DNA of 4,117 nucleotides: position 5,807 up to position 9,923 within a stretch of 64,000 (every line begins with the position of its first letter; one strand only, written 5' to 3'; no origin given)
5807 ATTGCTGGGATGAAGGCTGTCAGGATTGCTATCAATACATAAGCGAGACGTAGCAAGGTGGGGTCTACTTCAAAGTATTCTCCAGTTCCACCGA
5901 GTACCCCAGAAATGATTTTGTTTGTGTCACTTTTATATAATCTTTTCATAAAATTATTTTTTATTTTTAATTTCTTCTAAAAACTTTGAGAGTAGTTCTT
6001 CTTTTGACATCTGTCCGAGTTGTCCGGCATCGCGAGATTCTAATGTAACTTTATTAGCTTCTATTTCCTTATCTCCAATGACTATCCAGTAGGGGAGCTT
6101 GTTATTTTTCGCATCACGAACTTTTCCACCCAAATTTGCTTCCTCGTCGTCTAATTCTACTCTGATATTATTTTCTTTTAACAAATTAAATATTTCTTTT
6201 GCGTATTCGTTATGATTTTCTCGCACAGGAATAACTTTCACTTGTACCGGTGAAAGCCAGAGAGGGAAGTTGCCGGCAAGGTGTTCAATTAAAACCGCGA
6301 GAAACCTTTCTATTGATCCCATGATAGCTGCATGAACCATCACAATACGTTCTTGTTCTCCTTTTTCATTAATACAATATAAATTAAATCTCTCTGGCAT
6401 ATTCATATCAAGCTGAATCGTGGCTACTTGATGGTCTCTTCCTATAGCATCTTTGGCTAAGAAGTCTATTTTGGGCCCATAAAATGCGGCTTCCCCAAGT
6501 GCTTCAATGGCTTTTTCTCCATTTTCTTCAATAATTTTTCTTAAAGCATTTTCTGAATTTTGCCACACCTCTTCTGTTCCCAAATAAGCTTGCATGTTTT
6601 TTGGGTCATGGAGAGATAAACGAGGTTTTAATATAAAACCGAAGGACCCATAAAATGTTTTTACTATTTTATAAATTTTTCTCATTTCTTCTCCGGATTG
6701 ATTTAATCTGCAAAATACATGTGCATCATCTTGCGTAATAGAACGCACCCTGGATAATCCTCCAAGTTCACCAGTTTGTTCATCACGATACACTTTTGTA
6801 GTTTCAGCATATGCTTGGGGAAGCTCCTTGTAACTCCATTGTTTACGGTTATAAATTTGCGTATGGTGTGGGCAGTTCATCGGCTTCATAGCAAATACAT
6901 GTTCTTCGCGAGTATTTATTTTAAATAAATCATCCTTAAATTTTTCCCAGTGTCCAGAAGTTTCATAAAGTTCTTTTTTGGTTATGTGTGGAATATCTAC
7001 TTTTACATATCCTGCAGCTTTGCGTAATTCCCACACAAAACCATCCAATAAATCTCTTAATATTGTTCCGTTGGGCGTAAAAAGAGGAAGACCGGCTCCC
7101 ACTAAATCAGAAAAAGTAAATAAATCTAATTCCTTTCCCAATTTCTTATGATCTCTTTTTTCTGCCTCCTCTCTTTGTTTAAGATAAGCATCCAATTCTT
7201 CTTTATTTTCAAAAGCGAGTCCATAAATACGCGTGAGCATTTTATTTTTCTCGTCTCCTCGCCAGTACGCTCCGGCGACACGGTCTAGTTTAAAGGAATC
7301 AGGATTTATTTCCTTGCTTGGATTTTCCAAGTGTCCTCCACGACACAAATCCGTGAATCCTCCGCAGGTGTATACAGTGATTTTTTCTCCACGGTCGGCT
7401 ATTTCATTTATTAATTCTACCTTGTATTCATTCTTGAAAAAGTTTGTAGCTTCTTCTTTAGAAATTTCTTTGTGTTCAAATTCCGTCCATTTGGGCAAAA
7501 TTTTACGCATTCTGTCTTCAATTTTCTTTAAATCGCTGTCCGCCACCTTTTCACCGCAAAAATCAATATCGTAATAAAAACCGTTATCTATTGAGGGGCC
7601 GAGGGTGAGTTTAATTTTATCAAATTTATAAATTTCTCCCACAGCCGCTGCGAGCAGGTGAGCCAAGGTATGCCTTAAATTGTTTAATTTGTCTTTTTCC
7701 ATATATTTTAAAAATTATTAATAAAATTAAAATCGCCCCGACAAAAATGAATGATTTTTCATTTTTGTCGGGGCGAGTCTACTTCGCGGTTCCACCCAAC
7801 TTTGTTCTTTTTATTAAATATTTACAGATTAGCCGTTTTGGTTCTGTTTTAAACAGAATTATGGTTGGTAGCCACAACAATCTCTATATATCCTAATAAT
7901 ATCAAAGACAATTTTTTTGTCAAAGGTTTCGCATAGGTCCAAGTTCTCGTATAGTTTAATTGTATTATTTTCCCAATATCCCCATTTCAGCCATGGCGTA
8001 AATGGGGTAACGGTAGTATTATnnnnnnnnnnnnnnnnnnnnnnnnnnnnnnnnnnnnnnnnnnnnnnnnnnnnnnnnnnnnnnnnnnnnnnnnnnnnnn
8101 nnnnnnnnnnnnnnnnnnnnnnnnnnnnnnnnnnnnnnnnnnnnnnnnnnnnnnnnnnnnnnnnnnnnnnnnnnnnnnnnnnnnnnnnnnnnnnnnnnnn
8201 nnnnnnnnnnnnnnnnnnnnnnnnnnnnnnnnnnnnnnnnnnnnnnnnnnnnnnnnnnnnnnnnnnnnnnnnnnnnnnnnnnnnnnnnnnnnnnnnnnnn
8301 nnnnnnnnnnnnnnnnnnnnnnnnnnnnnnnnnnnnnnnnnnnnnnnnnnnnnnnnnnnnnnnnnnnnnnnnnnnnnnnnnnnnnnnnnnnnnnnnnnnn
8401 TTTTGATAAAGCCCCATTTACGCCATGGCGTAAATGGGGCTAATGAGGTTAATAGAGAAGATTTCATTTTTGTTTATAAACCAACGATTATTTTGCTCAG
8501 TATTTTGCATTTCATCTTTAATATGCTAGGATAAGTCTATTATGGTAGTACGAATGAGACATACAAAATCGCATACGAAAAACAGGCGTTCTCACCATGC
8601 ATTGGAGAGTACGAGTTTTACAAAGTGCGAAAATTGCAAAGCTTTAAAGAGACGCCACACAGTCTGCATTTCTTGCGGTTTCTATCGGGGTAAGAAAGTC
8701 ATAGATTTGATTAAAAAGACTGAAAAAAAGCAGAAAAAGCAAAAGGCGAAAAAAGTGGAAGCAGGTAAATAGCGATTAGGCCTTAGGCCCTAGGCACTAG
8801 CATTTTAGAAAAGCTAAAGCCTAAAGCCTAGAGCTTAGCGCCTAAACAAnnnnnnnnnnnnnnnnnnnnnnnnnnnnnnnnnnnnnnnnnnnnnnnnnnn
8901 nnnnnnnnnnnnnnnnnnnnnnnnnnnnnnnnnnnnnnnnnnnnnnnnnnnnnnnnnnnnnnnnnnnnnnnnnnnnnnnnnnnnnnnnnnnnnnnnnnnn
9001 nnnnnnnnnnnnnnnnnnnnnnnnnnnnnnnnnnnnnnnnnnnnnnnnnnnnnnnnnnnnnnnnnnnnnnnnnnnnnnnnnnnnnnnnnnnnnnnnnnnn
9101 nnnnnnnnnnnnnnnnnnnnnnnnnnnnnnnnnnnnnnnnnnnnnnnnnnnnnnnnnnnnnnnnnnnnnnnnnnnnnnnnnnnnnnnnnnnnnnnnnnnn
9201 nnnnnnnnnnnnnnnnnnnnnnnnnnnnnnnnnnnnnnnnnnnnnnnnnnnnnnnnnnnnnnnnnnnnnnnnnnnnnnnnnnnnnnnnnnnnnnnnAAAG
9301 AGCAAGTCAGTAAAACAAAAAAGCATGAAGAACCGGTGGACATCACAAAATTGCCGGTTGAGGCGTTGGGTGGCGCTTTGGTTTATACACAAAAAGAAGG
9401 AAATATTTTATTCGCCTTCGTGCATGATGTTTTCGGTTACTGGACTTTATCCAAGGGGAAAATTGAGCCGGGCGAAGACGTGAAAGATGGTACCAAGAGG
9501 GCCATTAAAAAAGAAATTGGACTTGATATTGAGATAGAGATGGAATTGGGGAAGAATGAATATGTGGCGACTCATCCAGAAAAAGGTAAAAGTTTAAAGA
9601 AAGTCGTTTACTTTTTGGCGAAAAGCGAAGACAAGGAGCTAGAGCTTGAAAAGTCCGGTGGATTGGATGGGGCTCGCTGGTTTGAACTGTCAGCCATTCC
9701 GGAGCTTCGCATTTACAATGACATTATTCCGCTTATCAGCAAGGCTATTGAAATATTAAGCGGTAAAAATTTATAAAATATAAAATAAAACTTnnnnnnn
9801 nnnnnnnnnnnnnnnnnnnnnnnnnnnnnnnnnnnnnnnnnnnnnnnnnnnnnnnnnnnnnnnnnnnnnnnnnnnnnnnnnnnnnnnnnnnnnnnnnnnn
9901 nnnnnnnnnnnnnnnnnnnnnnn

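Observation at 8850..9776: NusB fused to a Nudix domain with a degenerate Nudix box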

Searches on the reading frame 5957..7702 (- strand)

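Call 18: search_protein_families(library=pfam, proteins=[window:5957-7702:-], max_evalue=0.01)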
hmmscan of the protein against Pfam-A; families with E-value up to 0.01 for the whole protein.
window:5957-7702:- (582 aa): 3 families
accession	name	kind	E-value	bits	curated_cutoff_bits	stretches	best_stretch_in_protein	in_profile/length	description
PF00587.30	tRNA-synt_2b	-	1e-39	136.9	29.3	1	260-474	1-178/179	tRNA synthetase class II core domain (G, H, P, S and T)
PF03129.25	HGTP_anticodon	-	1.7e-23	83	21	1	487-576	1-93/94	Anticodon binding domain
PF07973.19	tRNA_SAD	-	3.5e-09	36.9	24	1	108-160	1-44/44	Threonyl and Alanyl tRNA synthetase second additional domain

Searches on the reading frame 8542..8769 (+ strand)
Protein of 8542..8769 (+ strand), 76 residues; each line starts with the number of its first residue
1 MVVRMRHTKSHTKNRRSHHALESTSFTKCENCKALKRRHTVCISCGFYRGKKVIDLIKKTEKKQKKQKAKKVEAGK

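Call 18: search_protein_families(library=pfam, proteins=[window:8542-8769:+], max_evalue=0.01)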
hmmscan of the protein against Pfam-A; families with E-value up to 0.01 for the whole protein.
window:8542-8769:+ (76 aa): 2 families
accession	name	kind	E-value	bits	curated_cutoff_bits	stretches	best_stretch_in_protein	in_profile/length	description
PF01783.29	Ribosomal_L32p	-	4.5e-16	59.2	21.3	1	6-54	6-54/56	Ribosomal L32p protein family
PF13248.11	Zn_ribbon_3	-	0.0037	17.1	27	1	26-46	2-23/26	zinc-ribbon domain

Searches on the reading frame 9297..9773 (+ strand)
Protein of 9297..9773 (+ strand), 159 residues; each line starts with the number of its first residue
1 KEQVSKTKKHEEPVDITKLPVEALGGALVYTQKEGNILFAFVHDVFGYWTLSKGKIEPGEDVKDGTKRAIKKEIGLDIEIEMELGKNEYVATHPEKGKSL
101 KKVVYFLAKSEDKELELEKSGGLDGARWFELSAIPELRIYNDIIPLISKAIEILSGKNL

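Call 16: find_homologous_proteins(query=window:9297-9773:+, max_evalue=0.001)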
Query seq(159 aa) (159 aa): 125 proteins with E <= 0.001 among 204 candidates; the best 120 are listed.
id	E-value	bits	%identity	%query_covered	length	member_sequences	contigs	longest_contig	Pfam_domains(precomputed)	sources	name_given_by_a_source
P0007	3.2e-96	338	100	100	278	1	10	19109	PF00293.35,PF01029.24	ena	-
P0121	8.1e-91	320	95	99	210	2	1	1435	PF00293.35,PF01029.24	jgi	-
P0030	2.6e-80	286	92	100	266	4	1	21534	PF00293.35,PF01029.24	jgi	-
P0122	7.9e-77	275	81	99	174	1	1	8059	PF00293.35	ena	-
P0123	4.1e-75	269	82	99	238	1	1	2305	PF00293.35,PF01029.24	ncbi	-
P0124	4.0e-69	250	75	97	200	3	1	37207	PF00293.35,PF01029.24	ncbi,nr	ncbi:MAG: NUDIX hydrolase [Parcubacteria group bacterium GW2011_GWF2_38_8]|nr:MAG: NUDIX hydrolase [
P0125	1.2e-68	248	78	99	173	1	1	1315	PF00293.35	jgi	jgi:ADP-ribose pyrophosphatase YjhB (NUDIX family)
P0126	7.7e-68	245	75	92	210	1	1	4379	PF00293.35,PF01029.24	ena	-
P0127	2.1e-67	244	74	97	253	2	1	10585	PF00293.35,PF01029.24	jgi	-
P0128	2.3e-67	244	72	100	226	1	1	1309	PF00293.35,PF01029.24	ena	-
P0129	1.1e-66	242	73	99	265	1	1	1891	PF00293.35,PF01029.24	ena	-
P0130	1.9e-66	241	70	100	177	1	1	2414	PF00293.35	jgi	jgi:ADP-ribose pyrophosphatase YjhB (NUDIX family)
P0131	6.9e-66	239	75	99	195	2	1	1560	PF00293.35,PF01029.24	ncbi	-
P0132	1.8e-65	238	73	97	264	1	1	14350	PF00293.35,PF01029.24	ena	-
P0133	9.1e-65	235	74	92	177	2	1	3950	PF00293.35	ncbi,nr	ncbi:MAG TPA: NUDIX domain-containing protein, partial [Candidatus Paceibacterota bacterium]|nr:NUDI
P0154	9.5e-54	200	70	87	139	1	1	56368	PF00293.35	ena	-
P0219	5.5e-32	129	47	89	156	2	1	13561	PF00293.35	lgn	-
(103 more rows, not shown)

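Call 33: search_solved_structures(query=window:9342-9773:+, max_evalue=0.001, show_alignments=5)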
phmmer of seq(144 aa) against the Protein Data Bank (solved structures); distinct sequences matched with E-value up to 0.001: 12.
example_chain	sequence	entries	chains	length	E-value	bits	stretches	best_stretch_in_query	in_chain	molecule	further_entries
1vc8_A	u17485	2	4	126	1e-07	35.4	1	11-138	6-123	Ndx1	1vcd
1vc9_A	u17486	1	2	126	2.6e-07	34.1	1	11-138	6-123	Ndx1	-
1xsa_A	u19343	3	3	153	1.2e-06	32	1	26-128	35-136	Bis(5'-nucleosyl)-tetraphosphatase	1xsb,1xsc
4ick_A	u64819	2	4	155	1.2e-06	31.9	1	26-128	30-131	Bis(5'-nucleosyl)-tetraphosphatase [asymmetrical]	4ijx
3u53_A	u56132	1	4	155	6e-06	29.6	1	26-128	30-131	Bis(5'-nucleosyl)-tetraphosphatase [asymmetrical]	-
4hvy_A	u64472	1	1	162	2.4e-05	27.7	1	26-136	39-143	Nucleoside diphosphate-linked moiety X motif 18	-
3gg6_A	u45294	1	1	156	3e-05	27.4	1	26-136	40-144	Nucleoside diphosphate-linked moiety X motif 18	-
1kt9_A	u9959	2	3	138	3.5e-05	27.2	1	10-140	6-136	Diadenosine Tetraphosphate Hydrolase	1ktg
9cxx_A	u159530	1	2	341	6.2e-05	26.4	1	17-99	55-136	8-oxo-(d)GTP phosphatase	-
3smd_A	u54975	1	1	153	8.8e-05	25.9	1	13-92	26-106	MutT/NUDIX family protein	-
3i7u_A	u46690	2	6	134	0.0001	25.6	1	18-138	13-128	AP4A hydrolase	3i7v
5zrc_A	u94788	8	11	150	0.0006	23.2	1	29-72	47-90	Putative mutator protein MutT2/NUDIX hydrolase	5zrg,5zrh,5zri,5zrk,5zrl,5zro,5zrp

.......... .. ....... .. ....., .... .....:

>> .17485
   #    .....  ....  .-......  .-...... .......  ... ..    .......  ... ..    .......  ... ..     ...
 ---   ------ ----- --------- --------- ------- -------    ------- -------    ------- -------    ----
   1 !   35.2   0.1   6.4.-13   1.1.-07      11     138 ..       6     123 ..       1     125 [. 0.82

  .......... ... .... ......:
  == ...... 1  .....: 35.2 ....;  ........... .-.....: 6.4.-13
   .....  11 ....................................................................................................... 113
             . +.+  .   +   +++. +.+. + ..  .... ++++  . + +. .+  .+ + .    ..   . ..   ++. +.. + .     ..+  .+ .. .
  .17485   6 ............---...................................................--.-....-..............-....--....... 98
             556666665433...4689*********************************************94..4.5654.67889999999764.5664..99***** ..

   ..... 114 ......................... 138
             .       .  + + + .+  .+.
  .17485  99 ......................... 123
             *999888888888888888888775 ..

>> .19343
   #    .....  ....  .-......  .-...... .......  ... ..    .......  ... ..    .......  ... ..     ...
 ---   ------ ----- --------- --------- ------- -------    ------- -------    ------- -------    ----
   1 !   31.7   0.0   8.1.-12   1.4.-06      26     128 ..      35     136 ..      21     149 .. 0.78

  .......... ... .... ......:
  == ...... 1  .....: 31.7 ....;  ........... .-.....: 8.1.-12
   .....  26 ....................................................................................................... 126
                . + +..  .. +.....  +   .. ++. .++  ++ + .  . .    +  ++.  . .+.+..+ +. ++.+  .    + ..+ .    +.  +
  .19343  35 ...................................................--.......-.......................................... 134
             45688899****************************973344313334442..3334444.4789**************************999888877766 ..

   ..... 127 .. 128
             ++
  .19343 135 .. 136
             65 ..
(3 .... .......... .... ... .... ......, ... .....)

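Call 45: find_encoding_contigs(protein=P0219, flank=4000, max_places=3)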
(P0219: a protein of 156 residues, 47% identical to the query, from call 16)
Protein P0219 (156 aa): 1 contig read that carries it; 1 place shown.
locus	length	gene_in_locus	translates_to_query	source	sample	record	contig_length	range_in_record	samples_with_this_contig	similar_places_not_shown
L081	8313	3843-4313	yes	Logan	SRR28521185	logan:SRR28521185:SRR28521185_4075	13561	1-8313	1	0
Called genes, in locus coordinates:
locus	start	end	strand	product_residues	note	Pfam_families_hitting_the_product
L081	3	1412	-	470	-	?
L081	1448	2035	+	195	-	PF01351:RNase_HII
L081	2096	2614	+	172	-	PF00293:NUDIX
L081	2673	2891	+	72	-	PF01783:Ribosomal_L32p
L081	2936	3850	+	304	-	PF01029:NusB, PF00293:NUDIX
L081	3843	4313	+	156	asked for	PF00293:NUDIX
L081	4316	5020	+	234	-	PF22935:RM44_endonuclase, PF14622:Ribonucleas_3_3, PF00636:Ribonuclease_3, PF00035:dsrm, PF22892:DSRM_MRPL44 (weak)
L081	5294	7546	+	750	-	PF02463:SMC_N, PF13175:AAA_15, PF13476:AAA_23 (weak), PF13304:AAA_21 (weak)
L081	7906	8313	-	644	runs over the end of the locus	PF08206:OB_RNB, PF17849:OB_Dis3, PF17876:CSD2, PF00773:RNB, PF00575:S1, PF18614:RNase_II_C_S1 (weak)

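Call 46: find_encoding_contigs(protein=P0154, flank=4000, max_places=3)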
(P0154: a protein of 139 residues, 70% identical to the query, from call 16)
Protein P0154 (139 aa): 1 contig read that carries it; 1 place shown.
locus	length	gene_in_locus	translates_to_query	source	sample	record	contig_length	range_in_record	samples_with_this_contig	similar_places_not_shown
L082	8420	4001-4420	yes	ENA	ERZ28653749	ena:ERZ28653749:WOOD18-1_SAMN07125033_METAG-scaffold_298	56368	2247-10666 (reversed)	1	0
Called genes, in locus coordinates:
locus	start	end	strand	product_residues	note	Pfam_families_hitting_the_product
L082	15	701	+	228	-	-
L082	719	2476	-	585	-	PF07973:tRNA_SAD (weak), PF00587:tRNA-synt_2b, PF03129:HGTP_anticodon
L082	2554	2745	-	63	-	-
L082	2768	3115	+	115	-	PF09827:CRISPR_Cas2 (weak), PF20803:PaaX_M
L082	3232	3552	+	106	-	-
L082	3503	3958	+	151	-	PF01029:NusB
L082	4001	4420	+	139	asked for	PF00293:NUDIX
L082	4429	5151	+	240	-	PF22935:RM44_endonuclase, PF14622:Ribonucleas_3_3, PF00636:Ribonuclease_3, PF00035:dsrm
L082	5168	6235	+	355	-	PF02463:SMC_N, PF13175:AAA_15, PF13476:AAA_23, PF13304:AAA_21 (weak)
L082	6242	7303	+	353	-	PF02463:SMC_N, PF13304:AAA_21 (weak)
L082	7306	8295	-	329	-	PF09587:PGA_cap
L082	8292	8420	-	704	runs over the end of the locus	PF08206:OB_RNB (faint), PF17849:OB_Dis3 (weak), PF17876:CSD2, PF00773:RNB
